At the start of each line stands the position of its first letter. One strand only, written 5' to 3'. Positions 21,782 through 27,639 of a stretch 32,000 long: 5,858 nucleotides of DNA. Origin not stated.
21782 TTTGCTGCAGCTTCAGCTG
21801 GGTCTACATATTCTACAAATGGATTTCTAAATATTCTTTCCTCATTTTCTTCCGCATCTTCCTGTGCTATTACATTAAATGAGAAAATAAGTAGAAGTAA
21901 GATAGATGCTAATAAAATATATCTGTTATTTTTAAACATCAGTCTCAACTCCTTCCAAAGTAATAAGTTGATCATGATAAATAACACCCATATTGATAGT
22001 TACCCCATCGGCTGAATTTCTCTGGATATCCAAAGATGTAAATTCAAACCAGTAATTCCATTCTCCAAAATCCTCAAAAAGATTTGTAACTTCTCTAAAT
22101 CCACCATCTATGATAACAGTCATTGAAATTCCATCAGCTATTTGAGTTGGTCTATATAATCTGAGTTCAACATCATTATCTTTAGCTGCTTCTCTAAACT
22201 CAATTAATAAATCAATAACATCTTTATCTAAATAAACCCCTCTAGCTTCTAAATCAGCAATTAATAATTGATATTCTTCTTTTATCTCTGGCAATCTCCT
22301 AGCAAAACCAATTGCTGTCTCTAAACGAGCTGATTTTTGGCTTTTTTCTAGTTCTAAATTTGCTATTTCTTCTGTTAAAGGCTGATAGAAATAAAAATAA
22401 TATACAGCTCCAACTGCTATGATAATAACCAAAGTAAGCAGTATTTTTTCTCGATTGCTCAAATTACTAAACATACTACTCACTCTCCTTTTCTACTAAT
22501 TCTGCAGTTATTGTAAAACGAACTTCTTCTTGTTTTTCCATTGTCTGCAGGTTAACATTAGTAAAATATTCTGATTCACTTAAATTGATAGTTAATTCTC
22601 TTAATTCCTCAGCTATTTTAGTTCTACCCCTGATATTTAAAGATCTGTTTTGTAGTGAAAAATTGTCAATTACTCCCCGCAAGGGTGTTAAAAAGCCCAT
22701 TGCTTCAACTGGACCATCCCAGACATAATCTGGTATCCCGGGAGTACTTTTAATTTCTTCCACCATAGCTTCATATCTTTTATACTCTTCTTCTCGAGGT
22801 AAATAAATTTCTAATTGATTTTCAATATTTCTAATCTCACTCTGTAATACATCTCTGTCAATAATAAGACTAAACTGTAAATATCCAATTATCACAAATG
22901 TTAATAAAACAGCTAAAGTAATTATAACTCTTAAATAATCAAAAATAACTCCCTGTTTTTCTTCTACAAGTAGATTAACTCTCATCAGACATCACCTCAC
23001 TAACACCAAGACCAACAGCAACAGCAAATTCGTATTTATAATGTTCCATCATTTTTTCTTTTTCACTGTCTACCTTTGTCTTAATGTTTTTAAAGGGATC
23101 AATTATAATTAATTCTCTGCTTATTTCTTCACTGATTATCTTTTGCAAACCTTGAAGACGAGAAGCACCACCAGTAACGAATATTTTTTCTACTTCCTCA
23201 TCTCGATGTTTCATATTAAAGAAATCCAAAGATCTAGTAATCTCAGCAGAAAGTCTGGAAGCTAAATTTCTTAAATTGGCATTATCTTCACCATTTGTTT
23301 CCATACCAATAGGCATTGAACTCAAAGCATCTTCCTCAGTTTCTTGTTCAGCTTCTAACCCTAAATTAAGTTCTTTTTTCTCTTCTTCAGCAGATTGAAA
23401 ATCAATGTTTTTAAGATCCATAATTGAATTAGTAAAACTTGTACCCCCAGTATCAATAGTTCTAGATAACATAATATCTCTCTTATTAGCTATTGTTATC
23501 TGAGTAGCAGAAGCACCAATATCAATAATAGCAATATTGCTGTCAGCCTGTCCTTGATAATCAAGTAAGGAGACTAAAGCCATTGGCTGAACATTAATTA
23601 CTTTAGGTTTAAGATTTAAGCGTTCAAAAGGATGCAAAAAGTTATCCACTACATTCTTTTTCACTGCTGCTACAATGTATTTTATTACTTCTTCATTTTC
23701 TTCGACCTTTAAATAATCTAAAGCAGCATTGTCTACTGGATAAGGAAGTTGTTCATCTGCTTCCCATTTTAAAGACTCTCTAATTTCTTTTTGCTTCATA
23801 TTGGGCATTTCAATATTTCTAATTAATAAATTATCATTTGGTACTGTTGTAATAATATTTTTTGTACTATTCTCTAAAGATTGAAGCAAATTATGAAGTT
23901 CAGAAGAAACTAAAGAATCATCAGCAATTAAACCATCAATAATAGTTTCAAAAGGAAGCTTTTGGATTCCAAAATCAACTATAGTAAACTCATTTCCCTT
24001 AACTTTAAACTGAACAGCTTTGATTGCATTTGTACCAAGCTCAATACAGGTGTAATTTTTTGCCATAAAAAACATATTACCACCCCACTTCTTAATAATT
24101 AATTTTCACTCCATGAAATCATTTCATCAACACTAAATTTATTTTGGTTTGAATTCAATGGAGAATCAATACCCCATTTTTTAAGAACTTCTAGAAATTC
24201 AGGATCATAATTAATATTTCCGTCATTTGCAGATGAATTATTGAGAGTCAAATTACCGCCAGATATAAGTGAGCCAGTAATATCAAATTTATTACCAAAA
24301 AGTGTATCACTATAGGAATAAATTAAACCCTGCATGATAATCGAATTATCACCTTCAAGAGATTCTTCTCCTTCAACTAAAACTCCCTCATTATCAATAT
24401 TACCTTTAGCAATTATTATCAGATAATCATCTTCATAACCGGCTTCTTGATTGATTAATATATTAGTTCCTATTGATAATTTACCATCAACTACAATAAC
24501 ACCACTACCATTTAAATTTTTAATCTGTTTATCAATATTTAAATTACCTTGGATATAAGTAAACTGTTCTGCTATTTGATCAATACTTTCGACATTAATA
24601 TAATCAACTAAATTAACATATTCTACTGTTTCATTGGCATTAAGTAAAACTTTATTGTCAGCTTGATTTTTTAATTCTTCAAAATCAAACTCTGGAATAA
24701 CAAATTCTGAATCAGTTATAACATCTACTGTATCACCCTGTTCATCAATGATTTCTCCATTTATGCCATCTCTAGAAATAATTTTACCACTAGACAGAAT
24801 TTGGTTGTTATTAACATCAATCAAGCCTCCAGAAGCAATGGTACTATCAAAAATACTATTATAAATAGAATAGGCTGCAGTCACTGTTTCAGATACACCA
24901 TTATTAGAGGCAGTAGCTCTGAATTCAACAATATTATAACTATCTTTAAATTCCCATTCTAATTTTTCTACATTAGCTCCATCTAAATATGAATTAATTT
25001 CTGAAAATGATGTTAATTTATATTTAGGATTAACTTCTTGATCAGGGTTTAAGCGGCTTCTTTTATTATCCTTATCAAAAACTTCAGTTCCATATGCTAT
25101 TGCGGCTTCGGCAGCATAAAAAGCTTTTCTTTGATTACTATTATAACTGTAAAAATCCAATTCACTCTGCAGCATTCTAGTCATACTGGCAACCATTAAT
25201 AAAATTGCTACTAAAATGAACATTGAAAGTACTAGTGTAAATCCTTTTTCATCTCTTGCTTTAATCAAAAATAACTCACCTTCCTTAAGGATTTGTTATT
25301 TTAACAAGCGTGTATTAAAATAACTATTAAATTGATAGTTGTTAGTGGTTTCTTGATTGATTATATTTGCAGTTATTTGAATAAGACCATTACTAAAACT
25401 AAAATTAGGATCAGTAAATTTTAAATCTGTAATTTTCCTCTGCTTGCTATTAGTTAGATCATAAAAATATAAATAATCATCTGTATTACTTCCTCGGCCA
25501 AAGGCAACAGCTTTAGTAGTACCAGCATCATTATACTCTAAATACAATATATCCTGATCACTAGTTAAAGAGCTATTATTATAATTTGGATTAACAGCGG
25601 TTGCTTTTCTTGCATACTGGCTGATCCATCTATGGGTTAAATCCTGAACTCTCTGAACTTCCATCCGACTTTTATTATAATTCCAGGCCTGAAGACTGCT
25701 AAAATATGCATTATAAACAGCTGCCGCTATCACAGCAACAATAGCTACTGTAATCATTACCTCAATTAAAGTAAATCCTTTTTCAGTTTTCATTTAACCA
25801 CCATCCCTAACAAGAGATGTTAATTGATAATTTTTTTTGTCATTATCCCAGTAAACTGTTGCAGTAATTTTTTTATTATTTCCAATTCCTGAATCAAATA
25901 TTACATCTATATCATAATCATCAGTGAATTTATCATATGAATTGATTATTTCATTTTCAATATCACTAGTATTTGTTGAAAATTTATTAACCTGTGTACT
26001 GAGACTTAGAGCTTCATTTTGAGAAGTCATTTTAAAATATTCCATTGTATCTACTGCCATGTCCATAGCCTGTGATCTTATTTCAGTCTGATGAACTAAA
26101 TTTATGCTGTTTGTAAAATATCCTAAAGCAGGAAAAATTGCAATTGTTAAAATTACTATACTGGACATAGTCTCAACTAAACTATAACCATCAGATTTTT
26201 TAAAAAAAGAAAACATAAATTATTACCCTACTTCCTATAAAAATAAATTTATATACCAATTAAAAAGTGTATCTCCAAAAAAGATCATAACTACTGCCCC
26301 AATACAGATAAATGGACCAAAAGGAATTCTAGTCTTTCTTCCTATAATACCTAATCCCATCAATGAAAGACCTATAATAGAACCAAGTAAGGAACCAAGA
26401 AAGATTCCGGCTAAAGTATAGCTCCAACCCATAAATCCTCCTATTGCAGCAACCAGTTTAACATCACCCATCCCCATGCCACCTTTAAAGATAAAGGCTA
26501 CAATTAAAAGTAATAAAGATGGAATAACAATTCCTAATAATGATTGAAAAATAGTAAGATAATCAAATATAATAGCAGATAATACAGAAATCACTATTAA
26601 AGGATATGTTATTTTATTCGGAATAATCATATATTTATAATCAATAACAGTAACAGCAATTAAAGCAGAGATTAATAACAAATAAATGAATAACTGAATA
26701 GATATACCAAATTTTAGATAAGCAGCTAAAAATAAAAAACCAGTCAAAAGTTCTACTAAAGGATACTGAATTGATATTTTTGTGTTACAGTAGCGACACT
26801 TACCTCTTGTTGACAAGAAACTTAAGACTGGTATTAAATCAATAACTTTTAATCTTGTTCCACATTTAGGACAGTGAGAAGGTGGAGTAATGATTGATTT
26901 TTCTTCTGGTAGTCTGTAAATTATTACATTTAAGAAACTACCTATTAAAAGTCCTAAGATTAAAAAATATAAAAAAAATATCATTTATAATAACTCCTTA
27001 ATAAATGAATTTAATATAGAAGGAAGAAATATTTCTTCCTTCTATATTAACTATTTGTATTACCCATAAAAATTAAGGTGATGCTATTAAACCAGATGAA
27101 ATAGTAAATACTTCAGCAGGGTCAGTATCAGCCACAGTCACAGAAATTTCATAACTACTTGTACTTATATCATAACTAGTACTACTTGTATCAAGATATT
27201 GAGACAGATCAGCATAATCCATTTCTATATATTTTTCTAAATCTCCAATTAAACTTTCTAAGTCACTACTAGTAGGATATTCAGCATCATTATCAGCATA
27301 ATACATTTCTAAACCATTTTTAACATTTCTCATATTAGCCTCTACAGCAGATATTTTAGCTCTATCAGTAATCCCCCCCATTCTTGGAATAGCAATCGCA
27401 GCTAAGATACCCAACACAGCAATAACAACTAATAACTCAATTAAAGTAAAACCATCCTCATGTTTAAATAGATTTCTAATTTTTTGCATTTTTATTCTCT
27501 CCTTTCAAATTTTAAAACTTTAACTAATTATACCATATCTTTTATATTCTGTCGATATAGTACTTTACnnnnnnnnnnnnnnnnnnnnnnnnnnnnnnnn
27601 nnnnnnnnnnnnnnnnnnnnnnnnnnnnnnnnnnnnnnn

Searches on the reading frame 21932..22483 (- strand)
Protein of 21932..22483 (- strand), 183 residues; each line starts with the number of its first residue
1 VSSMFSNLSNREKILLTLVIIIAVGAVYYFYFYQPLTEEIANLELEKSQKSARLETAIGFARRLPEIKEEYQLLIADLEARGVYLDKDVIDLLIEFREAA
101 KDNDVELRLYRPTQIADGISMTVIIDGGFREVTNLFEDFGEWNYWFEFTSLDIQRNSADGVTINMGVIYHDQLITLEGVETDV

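Call 7: search_protein_families(library=pfam, proteins=[window:21932-22483:-], max_evalue=0.01)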
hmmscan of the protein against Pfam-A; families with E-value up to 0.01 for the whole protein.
window:21932-22483:- (183 aa): 1 family
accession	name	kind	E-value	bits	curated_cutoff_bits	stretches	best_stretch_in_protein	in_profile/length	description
PF04612.17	T2SSM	-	6.3e-05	23.7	27.8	1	4-55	7-58/160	Type II secretion system (T2SS), protein M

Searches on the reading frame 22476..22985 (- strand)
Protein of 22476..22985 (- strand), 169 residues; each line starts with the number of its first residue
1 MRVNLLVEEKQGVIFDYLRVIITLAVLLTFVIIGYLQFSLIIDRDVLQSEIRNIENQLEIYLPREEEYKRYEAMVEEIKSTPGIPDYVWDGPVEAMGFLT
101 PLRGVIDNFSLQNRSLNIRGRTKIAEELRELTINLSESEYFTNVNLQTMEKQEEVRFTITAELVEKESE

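Call 7: search_protein_families(library=pfam, proteins=[window:22476-22985:-], max_evalue=0.01)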
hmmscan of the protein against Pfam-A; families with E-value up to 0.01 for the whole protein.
window:22476-22985:- (169 aa): 1 family
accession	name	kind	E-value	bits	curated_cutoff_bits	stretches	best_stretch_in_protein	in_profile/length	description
PF05137.18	PilN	-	2.1e-08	34.5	22.8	1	101-162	11-77/78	Fimbrial assembly protein (PilN)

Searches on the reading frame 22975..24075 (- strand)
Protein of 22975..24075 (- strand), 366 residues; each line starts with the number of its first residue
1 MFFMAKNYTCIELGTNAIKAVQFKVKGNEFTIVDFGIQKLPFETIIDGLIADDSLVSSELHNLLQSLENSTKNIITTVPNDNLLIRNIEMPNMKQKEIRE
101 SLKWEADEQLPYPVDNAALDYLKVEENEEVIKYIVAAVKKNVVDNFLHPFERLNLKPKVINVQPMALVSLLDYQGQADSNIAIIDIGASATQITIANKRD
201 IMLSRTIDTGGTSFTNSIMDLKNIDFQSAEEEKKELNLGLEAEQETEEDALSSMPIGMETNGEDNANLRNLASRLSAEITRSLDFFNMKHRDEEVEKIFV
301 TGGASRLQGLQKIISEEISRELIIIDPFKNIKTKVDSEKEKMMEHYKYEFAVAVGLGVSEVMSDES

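Call 7: search_protein_families(library=pfam, proteins=[window:22975-24075:-], max_evalue=0.01)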
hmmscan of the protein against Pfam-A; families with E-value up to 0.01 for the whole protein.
window:22975-24075:- (366 aa): 4 families
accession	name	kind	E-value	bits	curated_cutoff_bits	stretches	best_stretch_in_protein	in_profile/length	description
PF11104.14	PilM_2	-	8.5e-50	170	27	2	11-245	2-246/340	Type IV pilus assembly protein PilM;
PF14450.12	FtsA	-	2.1e-11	44.7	31.8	1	182-355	1-127/127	Cell division protein FtsA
PF06723.19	MreB_Mbl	-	5.3e-07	29.2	27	1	182-324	148-303/327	MreB/Mbl protein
PF05134.19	T2SSL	-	5.4e-06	26.4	25.5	1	63-167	36-138/231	Type II secretion system (T2SS), protein L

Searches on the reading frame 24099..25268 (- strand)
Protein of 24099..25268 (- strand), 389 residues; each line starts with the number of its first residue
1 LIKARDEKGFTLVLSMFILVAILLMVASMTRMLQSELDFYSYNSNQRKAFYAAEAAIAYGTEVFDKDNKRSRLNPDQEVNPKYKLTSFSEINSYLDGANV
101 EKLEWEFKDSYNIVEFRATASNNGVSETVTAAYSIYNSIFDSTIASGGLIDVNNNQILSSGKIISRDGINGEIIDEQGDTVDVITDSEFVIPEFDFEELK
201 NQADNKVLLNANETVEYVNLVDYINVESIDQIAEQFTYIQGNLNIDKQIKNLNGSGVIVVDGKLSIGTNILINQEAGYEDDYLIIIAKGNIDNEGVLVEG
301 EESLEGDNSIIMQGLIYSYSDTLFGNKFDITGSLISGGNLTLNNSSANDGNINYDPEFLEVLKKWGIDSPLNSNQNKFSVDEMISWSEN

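Call 7: search_protein_families(library=pfam, proteins=[window:24099-25268:-], max_evalue=0.01)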
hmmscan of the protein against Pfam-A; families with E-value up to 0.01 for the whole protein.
window:24099-25268:- (389 aa): 2 families
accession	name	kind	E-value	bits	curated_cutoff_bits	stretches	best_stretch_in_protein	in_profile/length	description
PF14341.11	PilX_N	-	8.9e-05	22.8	25.5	1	8-58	1-51/51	PilX N-terminal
PF05594.20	Fil_haemagg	-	9.4e-05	23.4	21.5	0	251-295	29-72/72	Haemagglutinin repeat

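Call 65: search_protein_families(library=ncbifam, proteins=[window:24099-25268:-], max_evalue=0.01)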
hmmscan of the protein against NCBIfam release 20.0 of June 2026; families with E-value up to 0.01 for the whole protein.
window:24099-25268:- (389 aa): 0 families

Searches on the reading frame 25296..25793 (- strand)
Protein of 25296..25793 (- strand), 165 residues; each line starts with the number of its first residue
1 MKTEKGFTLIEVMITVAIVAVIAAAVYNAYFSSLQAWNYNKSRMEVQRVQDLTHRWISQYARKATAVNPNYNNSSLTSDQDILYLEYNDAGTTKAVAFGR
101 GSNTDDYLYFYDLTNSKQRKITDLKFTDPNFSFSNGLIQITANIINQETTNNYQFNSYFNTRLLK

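Call 7: search_protein_families(library=pfam, proteins=[window:25296-25793:-], max_evalue=0.01)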
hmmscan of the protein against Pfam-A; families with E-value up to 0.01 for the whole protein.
window:25296-25793:- (165 aa): 1 family
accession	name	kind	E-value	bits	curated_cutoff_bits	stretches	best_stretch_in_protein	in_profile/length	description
PF07963.17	N_methyl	-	9.2e-10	38.1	21.2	1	1-27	1-27/27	Prokaryotic N-terminal methylation motif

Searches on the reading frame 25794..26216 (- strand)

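Call 7: search_protein_families(library=pfam, proteins=[window:25794-26216:-], max_evalue=0.01)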
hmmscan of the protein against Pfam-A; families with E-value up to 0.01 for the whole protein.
window:25794-26216:- (140 aa): 1 family
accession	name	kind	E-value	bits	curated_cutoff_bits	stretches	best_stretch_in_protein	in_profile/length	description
PF07963.17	N_methyl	-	0.0064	16.5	21.2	1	6-28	2-24/27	Prokaryotic N-terminal methylation motif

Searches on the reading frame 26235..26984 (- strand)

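Call 7: search_protein_families(library=pfam, proteins=[window:26235-26984:-], max_evalue=0.01)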
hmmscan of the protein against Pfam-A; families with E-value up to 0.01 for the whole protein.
window:26235-26984:- (249 aa): 2 families
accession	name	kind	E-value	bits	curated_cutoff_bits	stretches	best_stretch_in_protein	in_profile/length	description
PF06750.18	A24_N_bact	-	3.3e-38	130.1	23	1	9-92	1-84/84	Bacterial Peptidase A24 N-terminal domain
PF01478.23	Peptidase_A24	-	9e-20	71.5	26.5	1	102-206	1-104/104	Type IV leader peptidase family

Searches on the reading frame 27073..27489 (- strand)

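Call 7: search_protein_families(library=pfam, proteins=[window:27073-27489:-], max_evalue=0.01)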
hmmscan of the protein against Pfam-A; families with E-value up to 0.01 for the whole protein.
window:27073-27489:- (138 aa): 2 families
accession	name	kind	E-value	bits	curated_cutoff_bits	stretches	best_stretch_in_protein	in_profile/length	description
PF07963.17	N_methyl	-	2.5e-09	36.7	21.2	1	10-34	3-27/27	Prokaryotic N-terminal methylation motif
PF08334.16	T2SSG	-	0.0029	18.1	21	1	40-87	5-52/108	Type II secretion system (T2SS), protein G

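Call 65: search_protein_families(library=ncbifam, proteins=[window:27073-27489:-], max_evalue=0.01)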
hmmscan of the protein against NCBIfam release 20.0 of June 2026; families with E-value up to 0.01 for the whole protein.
window:27073-27489:- (138 aa): 10 families
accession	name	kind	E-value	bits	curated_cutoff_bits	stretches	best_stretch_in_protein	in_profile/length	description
TIGR01710.1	typeII_sec_gspG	equivalog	4.5e-15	55.9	88.85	1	13-76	2-64/134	type II secretion system major pseudopilin GspG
NF041775.1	typeIV_PilA_Myxo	equivalog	3.2e-10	40.3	400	1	10-68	9-67/214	type IV pilin protein PilA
TIGR02532.1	IV_pilin_GFxxxE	domain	3.9e-09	36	16.3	1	13-34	3-24/24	prepilin-type N-terminal cleavage/methylation domain-containing protein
NF040999.1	pilin_ComGC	equivalog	4.7e-09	36.3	75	1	12-79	2-68/84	competence type IV pilus major pilin ComGC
NF007862.0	PRK10574.1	equivalog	5.5e-08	33.1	138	1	10-68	3-61/145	prepilin peptidase-dependent pilin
TIGR01708.2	typeII_sec_gspH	equivalog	4e-06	26.9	80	1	12-40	2-30/169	type II secretion system minor pseudopilin GspH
TIGR02596.1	TIGR02596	subfamily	4.2e-05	23.7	70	1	14-49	1-36/196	Verru_Chthon cassette protein D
NF041013.1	T4P_ComGE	equivalog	0.001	19.1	49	1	13-45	5-37/83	competence type IV pilus minor pilin ComGE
NF007800.0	PRK10506.1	equivalog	0.0017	18.2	158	1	8-37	5-34/163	prepilin peptidase-dependent protein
TIGR01711.1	gspJ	equivalog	0.0041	16.9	64.85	1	13-61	2-51/192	type II secretion system minor pseudopilin GspJ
